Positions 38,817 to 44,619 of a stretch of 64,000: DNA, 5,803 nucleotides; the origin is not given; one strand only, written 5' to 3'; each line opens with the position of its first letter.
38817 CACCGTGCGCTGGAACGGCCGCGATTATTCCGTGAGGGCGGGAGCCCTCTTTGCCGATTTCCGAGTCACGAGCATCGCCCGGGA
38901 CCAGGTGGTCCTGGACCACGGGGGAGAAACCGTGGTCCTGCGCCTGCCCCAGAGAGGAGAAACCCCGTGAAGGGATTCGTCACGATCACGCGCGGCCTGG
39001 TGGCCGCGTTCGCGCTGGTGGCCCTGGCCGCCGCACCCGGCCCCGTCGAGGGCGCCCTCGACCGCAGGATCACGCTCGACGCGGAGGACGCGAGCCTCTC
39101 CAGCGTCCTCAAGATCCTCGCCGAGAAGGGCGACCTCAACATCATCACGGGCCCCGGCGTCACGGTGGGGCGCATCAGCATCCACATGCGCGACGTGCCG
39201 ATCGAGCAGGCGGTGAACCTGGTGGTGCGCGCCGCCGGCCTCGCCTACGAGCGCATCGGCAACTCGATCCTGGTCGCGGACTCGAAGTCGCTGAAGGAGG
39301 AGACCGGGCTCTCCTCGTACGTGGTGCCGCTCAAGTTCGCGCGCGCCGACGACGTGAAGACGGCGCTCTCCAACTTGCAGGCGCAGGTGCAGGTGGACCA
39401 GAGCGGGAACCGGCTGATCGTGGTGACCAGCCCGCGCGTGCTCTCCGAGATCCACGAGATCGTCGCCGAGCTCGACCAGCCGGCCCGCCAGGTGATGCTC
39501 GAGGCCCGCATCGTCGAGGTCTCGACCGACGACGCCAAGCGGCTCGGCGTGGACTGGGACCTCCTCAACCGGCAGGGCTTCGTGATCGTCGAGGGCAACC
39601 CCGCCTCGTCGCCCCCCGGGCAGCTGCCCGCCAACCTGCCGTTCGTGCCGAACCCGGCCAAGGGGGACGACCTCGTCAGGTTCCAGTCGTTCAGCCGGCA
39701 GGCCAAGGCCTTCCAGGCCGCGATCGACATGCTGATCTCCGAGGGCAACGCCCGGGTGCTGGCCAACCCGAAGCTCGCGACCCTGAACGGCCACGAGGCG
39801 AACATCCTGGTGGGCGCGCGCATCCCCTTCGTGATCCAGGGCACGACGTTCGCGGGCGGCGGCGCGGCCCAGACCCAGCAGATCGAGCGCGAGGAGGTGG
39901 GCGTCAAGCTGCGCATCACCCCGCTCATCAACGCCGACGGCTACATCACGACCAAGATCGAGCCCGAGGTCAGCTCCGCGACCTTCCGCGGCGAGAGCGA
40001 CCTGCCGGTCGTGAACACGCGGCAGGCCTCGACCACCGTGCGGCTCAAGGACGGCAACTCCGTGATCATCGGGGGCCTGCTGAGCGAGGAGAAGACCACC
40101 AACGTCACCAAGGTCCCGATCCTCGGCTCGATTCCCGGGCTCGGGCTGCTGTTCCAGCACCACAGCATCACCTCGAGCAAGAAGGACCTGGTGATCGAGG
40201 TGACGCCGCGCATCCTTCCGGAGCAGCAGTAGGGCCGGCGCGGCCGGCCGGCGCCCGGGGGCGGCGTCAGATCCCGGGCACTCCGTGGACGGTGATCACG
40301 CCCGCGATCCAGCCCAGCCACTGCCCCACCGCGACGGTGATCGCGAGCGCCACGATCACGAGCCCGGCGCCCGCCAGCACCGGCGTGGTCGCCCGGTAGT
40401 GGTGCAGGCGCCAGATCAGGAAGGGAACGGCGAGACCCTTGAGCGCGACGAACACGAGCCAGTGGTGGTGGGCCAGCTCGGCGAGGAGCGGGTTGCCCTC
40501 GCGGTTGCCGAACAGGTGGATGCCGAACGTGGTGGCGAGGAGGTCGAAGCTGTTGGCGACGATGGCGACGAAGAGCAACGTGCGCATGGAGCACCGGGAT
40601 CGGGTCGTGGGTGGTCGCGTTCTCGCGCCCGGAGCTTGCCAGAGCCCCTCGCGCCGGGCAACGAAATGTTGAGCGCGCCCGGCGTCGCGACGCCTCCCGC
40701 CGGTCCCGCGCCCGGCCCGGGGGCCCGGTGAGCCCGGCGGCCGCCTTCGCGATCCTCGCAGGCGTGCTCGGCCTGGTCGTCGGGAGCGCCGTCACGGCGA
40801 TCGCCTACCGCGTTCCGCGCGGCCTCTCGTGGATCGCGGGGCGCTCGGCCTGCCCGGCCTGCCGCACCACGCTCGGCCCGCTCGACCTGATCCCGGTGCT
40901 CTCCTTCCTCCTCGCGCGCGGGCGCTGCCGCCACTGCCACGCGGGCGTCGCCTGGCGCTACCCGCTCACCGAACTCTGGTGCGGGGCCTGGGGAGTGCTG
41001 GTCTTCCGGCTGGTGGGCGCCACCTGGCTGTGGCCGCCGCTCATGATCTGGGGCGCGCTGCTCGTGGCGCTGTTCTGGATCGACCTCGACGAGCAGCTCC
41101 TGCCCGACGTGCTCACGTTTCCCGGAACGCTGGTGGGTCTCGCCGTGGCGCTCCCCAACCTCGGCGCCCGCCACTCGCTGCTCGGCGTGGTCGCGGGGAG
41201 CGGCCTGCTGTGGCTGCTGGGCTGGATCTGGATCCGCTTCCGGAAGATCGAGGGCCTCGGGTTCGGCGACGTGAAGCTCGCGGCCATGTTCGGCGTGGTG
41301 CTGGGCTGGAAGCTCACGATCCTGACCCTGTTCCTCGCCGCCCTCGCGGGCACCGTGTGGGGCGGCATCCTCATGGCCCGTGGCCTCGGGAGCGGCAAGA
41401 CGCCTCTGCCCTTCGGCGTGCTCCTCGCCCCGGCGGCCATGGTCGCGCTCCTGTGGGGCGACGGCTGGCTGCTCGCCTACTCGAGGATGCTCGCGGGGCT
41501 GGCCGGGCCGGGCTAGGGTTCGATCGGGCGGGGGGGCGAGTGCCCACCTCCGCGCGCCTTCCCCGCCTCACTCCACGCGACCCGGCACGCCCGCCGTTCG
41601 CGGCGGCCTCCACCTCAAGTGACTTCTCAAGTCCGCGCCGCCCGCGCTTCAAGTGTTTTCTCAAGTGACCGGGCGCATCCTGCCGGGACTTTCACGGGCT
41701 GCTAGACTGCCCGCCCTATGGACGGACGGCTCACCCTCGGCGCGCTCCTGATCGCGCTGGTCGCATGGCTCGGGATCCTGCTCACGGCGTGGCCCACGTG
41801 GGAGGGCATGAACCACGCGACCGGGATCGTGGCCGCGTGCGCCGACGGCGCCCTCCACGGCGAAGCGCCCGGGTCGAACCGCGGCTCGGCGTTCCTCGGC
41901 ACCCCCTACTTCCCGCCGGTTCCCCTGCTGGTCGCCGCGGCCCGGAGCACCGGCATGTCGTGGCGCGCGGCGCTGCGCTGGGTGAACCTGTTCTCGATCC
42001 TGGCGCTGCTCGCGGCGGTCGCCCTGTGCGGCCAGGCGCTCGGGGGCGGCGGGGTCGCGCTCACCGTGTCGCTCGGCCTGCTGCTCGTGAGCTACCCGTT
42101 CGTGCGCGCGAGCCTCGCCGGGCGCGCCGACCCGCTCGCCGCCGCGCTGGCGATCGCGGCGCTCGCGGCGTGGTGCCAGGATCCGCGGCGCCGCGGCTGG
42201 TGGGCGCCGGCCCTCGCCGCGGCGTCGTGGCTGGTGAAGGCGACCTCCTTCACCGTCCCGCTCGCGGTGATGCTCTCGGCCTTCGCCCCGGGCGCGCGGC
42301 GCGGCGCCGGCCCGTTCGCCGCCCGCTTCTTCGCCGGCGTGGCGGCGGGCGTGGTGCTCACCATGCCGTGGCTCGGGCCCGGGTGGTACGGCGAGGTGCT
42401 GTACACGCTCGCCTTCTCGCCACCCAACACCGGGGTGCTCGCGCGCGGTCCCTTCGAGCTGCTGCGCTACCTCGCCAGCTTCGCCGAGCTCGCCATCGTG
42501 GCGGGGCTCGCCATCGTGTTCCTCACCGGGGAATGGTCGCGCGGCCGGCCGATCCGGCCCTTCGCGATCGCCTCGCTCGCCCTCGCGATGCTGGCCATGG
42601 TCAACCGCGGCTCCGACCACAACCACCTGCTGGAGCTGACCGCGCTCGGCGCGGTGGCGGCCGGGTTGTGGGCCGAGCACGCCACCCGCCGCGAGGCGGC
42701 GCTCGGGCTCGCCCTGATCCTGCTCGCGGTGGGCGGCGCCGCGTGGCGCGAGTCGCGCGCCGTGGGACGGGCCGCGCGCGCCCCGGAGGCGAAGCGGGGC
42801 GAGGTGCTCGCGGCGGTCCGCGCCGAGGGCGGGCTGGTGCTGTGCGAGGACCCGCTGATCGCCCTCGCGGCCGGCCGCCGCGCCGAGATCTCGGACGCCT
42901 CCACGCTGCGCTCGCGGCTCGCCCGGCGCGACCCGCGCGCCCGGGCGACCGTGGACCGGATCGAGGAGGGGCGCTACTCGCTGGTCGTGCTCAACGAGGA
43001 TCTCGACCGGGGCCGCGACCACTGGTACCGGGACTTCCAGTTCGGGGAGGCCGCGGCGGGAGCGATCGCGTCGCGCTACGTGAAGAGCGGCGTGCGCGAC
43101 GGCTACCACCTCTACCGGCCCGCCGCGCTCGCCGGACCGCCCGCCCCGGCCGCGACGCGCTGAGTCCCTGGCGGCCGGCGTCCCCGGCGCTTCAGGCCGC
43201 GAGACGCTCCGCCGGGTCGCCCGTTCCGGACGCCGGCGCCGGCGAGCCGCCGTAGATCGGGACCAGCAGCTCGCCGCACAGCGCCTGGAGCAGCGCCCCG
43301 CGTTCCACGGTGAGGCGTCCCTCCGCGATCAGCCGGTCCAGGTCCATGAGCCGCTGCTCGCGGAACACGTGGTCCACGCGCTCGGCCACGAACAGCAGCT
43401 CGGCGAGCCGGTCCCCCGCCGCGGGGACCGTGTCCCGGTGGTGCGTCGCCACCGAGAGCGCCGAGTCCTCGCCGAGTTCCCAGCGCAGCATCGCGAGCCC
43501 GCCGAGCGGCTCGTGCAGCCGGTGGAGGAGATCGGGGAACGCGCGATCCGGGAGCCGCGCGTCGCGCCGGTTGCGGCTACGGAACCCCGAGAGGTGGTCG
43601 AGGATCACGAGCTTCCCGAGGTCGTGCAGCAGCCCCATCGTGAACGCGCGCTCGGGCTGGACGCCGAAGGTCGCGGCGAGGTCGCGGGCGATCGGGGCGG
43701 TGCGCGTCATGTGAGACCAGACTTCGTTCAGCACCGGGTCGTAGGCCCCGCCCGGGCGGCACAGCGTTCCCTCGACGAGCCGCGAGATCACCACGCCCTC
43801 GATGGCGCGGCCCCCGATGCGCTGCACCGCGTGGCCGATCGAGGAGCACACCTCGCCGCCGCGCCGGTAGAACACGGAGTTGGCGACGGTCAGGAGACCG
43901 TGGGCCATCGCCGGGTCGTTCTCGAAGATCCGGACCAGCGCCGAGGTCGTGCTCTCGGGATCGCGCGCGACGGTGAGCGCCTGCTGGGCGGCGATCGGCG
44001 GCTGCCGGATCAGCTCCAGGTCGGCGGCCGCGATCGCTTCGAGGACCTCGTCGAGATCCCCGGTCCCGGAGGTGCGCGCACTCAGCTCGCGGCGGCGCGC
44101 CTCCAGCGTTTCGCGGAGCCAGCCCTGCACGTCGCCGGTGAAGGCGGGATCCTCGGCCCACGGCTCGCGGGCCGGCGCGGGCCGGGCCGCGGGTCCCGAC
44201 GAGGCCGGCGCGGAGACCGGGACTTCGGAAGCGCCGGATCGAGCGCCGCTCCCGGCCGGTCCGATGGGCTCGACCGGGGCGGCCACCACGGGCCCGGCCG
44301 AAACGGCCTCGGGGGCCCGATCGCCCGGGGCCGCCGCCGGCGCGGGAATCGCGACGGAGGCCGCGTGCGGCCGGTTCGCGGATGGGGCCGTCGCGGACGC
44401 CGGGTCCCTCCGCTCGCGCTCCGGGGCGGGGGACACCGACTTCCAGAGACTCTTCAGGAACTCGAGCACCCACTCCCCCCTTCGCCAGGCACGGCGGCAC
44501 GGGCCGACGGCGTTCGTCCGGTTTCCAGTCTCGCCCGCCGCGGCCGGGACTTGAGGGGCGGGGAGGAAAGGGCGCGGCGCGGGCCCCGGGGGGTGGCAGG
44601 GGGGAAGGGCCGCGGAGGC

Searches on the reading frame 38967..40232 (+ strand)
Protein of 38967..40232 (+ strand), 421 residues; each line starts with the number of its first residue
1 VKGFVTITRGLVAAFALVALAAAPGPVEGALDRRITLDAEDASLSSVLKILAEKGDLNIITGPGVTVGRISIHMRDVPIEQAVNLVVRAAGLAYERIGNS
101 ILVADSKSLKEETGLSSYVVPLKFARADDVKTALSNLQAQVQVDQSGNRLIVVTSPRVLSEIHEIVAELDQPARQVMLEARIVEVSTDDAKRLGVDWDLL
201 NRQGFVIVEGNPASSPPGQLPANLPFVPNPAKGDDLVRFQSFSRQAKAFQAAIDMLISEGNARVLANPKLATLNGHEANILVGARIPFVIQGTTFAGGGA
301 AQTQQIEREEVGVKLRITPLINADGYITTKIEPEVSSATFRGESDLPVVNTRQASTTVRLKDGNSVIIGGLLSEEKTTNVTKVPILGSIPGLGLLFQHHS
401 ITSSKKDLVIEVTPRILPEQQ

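Call 66: search_protein_families(library=pfam, proteins=[window:38967-40232:+], max_evalue=0.0001)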
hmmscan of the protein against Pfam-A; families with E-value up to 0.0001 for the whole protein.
window:38967-40232:+ (421 aa): 3 families
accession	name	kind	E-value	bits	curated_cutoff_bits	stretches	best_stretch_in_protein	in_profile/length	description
PF00263.26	Secretin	-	8e-47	159.4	27.5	1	256-417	2-168/169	Bacterial type II and III secretion system protein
PF03958.22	Secretin_N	-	1.1e-09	38.8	28.2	1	119-175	3-69/69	Bacterial type II/III secretion system short domain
PF07660.19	STN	-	3.1e-07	30.5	28.4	1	67-103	11-49/52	Secretin and TonB N terminus short domain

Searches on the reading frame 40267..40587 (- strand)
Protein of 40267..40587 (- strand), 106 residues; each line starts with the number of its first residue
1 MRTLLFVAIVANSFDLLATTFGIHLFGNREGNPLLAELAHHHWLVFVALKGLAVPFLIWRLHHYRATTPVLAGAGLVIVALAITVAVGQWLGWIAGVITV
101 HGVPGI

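Call 17: search_protein_families(library=ncbifam, proteins=[window:40267-40587:-], max_evalue=10)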
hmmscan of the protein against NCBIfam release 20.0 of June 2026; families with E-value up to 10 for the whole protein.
window:40267-40587:- (106 aa): 0 families

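Call 27: search_protein_families(library=pfam, proteins=[window:40267-40587:-], max_evalue=0.001)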
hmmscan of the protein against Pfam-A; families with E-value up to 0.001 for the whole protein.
window:40267-40587:- (106 aa): 1 family
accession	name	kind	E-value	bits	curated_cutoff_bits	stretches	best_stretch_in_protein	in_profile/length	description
PF18902.5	DUF5658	-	4.6e-11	43.8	25.2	1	10-83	2-75/82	Domain of unknown function (DUF5658)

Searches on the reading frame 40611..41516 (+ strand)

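Call 17: search_protein_families(library=ncbifam, proteins=[window:40611-41516:+], max_evalue=10)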
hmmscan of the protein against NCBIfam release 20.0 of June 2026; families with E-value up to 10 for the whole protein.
window:40611-41516:+ (301 aa): 0 families

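Call 27: search_protein_families(library=pfam, proteins=[window:40611-41516:+], max_evalue=0.001)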
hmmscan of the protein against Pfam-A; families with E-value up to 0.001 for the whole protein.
window:40611-41516:+ (301 aa): 2 families
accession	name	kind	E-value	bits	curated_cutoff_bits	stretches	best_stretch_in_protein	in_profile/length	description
PF06750.18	A24_N_bact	-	1.6e-25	89.4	23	1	52-132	1-81/84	Bacterial Peptidase A24 N-terminal domain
PF01478.23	Peptidase_A24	-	8.3e-19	68.4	26.5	1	148-251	4-103/104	Type IV leader peptidase family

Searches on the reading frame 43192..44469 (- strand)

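Call 16: search_protein_families(library=pfam, proteins=[window:43192-44469:-], max_evalue=0.01)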
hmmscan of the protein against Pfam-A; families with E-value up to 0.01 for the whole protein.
window:43192-44469:- (425 aa): 2 families
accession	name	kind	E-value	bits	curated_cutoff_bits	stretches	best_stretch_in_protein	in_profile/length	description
PF08668.18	HDOD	-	1.1e-28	100.5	22.9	1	157-345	4-195/196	HDOD domain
PF01966.28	HD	-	3.4e-07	31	22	1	250-363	1-111/116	HD domain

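Call 17: search_protein_families(library=ncbifam, proteins=[window:43192-44469:-], max_evalue=10)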
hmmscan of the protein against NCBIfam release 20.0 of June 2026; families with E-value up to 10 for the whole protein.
window:43192-44469:- (425 aa): 5 families
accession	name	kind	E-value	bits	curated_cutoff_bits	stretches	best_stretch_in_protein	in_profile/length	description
TIGR00488.1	TIGR00488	equivalog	5.3e-06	26.4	70.15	1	251-367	10-122/173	bis(5'-nucleosyl)-tetraphosphatase (symmetrical) YqeK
TIGR01596.1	cas3_HD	equivalog_domain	4.9e-05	23.5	43.45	1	252-353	3-108/178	CRISPR-associated endonuclease Cas3''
NF005519.0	PRK07152.1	equivalog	0.0001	21.4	315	1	251-367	198-308/361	nicotinate-nucleotide adenylyltransferase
TIGR00277.1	HDIG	domain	0.0028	17.5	27.6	1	249-286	4-41/84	HDIG domain-containing metalloprotein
TIGR03319.1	RNase_Y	equivalog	0.091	11.2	454.35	1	250-288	330-368/514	ribonuclease Y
